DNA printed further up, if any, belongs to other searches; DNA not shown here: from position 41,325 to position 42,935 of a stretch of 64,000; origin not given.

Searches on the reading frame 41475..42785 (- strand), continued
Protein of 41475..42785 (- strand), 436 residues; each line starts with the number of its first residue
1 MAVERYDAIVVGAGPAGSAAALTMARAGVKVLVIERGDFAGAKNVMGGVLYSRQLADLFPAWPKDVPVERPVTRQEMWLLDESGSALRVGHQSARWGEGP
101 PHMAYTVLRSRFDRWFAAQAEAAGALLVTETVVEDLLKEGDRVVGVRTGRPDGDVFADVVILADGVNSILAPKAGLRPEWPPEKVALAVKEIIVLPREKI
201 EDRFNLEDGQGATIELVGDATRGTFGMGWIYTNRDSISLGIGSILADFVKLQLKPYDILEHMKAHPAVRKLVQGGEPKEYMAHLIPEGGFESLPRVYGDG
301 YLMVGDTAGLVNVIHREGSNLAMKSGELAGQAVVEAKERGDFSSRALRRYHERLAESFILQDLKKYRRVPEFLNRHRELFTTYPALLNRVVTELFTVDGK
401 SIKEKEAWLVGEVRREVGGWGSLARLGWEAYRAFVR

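Call 21: find_encoding_contigs(protein=P0117, flank=3000, max_places=3)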
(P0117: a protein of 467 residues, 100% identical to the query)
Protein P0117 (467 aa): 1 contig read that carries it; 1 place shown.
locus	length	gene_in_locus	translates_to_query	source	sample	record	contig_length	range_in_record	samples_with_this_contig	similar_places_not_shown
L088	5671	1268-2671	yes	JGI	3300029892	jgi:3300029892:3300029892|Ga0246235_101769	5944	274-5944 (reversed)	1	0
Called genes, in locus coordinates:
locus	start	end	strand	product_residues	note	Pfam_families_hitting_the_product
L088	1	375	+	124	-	?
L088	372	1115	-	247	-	PF12840:HTH_20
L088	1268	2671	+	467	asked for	PF01946:Thi4 (weak), PF00890:FAD_binding_2 (weak), PF01134:GIDA, PF01266:DAO, PF01494:FAD_binding_3, PF07992:Pyr_redox_2 (weak), PF12831:FAD_oxidored, PF26311:ETF-QO_FixC_C, +3 more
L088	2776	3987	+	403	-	PF02441:Flavoprotein, PF04127:DFP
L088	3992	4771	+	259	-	PF03309:Pan_kinase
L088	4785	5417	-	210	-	PF00753:Lactamase_B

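Call 22: find_encoding_contigs(protein=P0118, flank=6000, max_places=3)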
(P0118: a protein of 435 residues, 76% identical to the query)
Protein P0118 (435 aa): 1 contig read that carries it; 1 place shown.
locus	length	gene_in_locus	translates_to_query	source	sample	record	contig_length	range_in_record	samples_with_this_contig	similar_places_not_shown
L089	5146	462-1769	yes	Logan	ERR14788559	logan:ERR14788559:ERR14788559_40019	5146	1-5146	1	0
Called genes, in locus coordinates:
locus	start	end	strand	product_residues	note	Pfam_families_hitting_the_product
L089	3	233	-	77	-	?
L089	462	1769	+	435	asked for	PF00890:FAD_binding_2 (weak), PF01134:GIDA (faint), PF01266:DAO (weak), PF01494:FAD_binding_3 (weak), PF01946:Thi4 (weak), PF07992:Pyr_redox_2 (weak), PF12831:FAD_oxidored, PF26311:ETF-QO_FixC_C, +2 more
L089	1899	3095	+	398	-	PF02441:Flavoprotein, PF04127:DFP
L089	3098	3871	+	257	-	PF03309:Pan_kinase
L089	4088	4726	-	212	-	PF00753:Lactamase_B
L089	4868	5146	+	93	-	?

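Call 23: find_encoding_contigs(protein=P0123, flank=7000, max_places=2)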
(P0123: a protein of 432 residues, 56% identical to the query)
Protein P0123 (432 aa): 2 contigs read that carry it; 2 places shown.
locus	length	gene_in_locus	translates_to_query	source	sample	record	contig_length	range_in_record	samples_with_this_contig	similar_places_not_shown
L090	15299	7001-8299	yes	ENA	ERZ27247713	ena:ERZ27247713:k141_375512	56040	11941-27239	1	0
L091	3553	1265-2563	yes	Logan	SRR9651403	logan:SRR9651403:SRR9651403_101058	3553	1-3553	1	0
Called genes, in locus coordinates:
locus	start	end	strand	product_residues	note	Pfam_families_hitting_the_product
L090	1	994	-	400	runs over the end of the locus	PF01546:Peptidase_M20, PF07687:M20_dimer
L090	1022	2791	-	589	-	PF04389:Peptidase_M28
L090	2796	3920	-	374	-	PF03401:TctC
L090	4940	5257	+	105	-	PF20020:DUF6431 (weak)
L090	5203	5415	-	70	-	-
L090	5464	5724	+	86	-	PF04014:MazE_antitoxin, PF15937:PrlF_antitoxin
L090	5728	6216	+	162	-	PF01850:PIN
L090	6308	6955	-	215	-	-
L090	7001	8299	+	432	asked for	PF00890:FAD_binding_2 (weak), PF01134:GIDA (weak), PF01266:DAO, PF01494:FAD_binding_3, PF01946:Thi4 (weak), PF07992:Pyr_redox_2, PF12831:FAD_oxidored, PF26311:ETF-QO_FixC_C, +3 more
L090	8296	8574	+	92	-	PF05187:Fer4_ETF_QO, PF13187:Fer4_9 (faint)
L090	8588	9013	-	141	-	PF08915:tRNA-Thr_ED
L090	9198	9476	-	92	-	-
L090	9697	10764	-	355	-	PF01380:SIS, PF10432:bact-PGI_C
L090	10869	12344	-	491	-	PF02878:PGM_PMM_I, PF02879:PGM_PMM_II, PF02880:PGM_PMM_III, PF00408:PGM_PMM_IV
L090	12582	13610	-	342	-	PF01370:Epimerase, PF02719:Polysacc_synt_2, PF04321:RmlD_sub_bind, PF07993:NAD_binding_4 (weak), PF16363:GDP_Man_Dehyd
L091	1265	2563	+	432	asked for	PF00890:FAD_binding_2 (weak), PF01134:GIDA (weak), PF01266:DAO, PF01494:FAD_binding_3, PF01946:Thi4 (weak), PF07992:Pyr_redox_2, PF12831:FAD_oxidored, PF26311:ETF-QO_FixC_C, +3 more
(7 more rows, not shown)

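Call 29: find_related_loci(query=window:41475-42785:-, collection=metagenome_contigs, flank=5000)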
Query window:41475-42785:- (436 aa) in metagenome_contigs; peptide patterns used: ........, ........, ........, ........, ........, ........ (x = any residue, [..] = any of these).
274 stretches matched a pattern; 102 encode a relative of the query (tblastn E <= 1e-3); the best 80 are kept; 80 distinct loci.
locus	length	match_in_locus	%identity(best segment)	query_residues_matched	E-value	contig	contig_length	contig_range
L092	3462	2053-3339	50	3-434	3e-159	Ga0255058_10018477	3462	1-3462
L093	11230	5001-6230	54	3-413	8e-152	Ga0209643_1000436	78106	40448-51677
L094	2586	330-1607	53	1-432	3e-159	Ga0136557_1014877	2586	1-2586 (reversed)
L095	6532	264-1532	53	4-433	2e-149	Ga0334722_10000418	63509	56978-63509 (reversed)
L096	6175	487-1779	50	1-432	1e-148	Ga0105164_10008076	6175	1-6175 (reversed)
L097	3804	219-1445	53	4-413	6e-152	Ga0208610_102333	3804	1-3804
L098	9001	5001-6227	54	4-414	9e-147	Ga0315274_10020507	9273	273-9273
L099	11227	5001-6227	54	4-414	1e-146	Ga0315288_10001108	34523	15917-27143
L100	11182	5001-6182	54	4-399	2e-146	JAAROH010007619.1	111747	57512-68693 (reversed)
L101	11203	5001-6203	54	4-406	2e-144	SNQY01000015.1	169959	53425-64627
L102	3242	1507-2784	53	4-432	1e-150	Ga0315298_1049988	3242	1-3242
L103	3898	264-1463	57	4-405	4e-149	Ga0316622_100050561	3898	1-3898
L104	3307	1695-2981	52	4-434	7e-149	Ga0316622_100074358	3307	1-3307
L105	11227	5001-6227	54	4-414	7e-143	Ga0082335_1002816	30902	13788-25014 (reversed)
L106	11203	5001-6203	54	4-406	7e-143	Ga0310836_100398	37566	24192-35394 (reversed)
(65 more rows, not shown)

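Call 63: search_solved_structures(query=window:41475-42785:-, max_evalue=1e-10, show_alignments=1)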
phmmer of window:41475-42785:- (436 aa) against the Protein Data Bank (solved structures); distinct sequences matched with E-value up to 1e-10: 13.
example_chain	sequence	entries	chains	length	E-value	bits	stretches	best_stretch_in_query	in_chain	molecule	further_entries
7koe_C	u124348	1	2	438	1.7e-114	386.4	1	5-401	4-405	Electron transfer flavoprotein-quinone oxidoreductase FixC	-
2gmh_A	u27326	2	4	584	1.5e-27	99.9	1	4-369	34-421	Electron transfer flavoprotein-ubiquinone oxidoreductase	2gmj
3oz2_A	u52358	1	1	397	1.1e-16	64.1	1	3-366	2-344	Digeranylgeranylglycerophospholipid reductase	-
5dbj_E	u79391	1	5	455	6.8e-15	58.2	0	293-353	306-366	FADH2-dependent halogenase PltA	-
8zop_A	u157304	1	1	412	2.4e-13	53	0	4-149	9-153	Halogenase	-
4opu_A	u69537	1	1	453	1.7e-12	50.3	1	5-347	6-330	Conserved Archaeal protein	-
5buk_A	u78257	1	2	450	7.2e-12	48.2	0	278-354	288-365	FADH2-dependent halogenase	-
3atq_A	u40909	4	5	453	2.7e-11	46.3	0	5-347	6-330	Conserved Archaeal protein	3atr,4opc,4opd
4opl_A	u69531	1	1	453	3.1e-11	46.1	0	5-347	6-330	Conserved Archaeal protein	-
4opi_A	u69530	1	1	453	4.8e-11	45.5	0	5-347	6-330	Conserved Archaeal protein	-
7fco_A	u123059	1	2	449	5e-11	45.4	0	287-356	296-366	ChlB4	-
4opg_A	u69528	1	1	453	7.8e-11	44.8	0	5-347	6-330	Conserved Archaeal protein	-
4opt_A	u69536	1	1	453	9.1e-11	44.6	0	5-347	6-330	Conserved Archaeal protein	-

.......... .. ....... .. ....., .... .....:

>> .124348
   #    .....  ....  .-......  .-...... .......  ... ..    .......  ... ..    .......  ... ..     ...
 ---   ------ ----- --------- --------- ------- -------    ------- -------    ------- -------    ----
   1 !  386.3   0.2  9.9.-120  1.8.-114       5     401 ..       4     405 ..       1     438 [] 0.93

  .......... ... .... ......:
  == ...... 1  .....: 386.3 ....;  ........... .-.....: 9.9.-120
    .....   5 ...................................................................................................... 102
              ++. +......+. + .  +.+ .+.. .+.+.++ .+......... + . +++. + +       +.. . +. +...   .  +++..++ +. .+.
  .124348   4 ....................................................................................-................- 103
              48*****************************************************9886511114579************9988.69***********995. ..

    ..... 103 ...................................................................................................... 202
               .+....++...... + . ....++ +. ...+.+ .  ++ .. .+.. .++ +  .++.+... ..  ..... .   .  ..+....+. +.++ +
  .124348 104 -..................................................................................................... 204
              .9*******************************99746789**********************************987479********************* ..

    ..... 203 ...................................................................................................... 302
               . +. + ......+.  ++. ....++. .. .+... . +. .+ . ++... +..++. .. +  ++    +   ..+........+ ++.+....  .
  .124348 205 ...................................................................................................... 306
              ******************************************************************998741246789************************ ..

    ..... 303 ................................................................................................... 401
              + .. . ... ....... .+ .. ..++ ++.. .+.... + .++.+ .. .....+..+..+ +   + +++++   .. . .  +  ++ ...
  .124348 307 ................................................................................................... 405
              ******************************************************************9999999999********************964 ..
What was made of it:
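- On FixC/EtfC (FAD subunit of FixABCX / EtfABCX): 7KOE_C at E 1.7e-114, residues 5-401 (call 63).
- Closest known: EtfC/FixC of the bifurcating EtfABCX. Same: E 1.7e-114 over nearly the full length (call 63).
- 7KOE_C at E 1.7e-114 (call 63). FixC is highly similar to structurally characterised EtfC (call 63).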

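Call 64: find_encoding_contigs(protein=P0121, flank=4000, max_places=2)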
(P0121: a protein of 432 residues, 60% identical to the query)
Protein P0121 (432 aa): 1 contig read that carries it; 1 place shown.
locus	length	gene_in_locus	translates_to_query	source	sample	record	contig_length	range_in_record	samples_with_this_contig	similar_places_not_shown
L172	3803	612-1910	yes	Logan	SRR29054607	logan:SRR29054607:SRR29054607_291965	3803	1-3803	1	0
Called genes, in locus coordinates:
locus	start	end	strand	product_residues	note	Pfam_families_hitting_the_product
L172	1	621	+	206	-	?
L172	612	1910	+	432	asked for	PF00890:FAD_binding_2 (weak), PF01134:GIDA (weak), PF01266:DAO (weak), PF01946:Thi4 (weak), PF03486:HI0933_like (weak), PF07992:Pyr_redox_2 (weak), PF12831:FAD_oxidored, PF26311:ETF-QO_FixC_C, +3 more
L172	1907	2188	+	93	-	PF05187:Fer4_ETF_QO, PF13187:Fer4_9 (weak), PF25160:LdpA_Fe-S-bd (weak)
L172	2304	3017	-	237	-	PF13091:PLDc_2, PF01396:Zn_ribbon_Top1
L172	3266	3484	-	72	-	-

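Call 65: find_encoding_contigs(protein=P0154, flank=6000, max_places=1)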
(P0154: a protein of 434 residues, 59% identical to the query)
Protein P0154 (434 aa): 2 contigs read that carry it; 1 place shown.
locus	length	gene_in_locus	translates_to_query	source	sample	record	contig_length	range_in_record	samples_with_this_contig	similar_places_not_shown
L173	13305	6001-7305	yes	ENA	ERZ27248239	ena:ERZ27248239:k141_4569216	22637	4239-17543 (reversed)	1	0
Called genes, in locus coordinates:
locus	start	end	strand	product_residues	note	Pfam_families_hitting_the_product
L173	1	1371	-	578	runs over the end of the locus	PF02730:AFOR_N, PF01314:AFOR_C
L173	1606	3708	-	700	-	PF02665:Nitrate_red_gam, PF12797:Fer4_2 (weak), PF12838:Fer4_7 (faint), PF13237:Fer4_10, PF13183:Fer4_8, PF13187:Fer4_9, PF02754:CCG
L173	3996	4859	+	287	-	PF01012:ETF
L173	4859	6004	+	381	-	PF01012:ETF, PF00766:ETF_alpha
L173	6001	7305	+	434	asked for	PF00890:FAD_binding_2 (weak), PF01134:GIDA (weak), PF01266:DAO, PF01494:FAD_binding_3 (weak), PF01946:Thi4 (weak), PF03486:HI0933_like (weak), PF12831:FAD_oxidored, PF26311:ETF-QO_FixC_C, +2 more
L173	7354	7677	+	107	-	PF05187:Fer4_ETF_QO, PF12838:Fer4_7 (weak), PF13187:Fer4_9 (weak)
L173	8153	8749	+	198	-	PF12654:DUF3786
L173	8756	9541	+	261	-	PF01656:CbiA, PF02374:ArsA_ATPase (weak), PF10609:ParA (weak), PF13614:AAA_31 (weak)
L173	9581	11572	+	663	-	PF03063:Prismane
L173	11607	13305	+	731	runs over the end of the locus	PF18537:CODH_A_N, PF03598:CdhC, PF19436:ACS_CODH_B_C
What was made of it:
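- The next-nearest homologues (59-60% identity) have fixX or fixABCX (calls 64, 65).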

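Call 85: list_cluster_members(proteins=[P0117, P0237, P0118])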
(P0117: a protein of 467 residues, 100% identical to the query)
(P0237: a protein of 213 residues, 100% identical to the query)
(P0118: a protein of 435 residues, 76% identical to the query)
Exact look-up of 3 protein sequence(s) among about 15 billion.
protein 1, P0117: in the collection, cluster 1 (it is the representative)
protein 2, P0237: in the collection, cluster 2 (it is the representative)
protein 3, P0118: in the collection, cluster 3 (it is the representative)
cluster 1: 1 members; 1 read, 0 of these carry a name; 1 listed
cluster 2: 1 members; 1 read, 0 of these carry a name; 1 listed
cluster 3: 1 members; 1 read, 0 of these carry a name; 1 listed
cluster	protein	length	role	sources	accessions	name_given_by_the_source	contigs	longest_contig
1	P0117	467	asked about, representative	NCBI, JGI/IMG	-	-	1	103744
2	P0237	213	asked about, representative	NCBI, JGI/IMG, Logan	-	-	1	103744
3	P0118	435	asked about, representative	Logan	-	-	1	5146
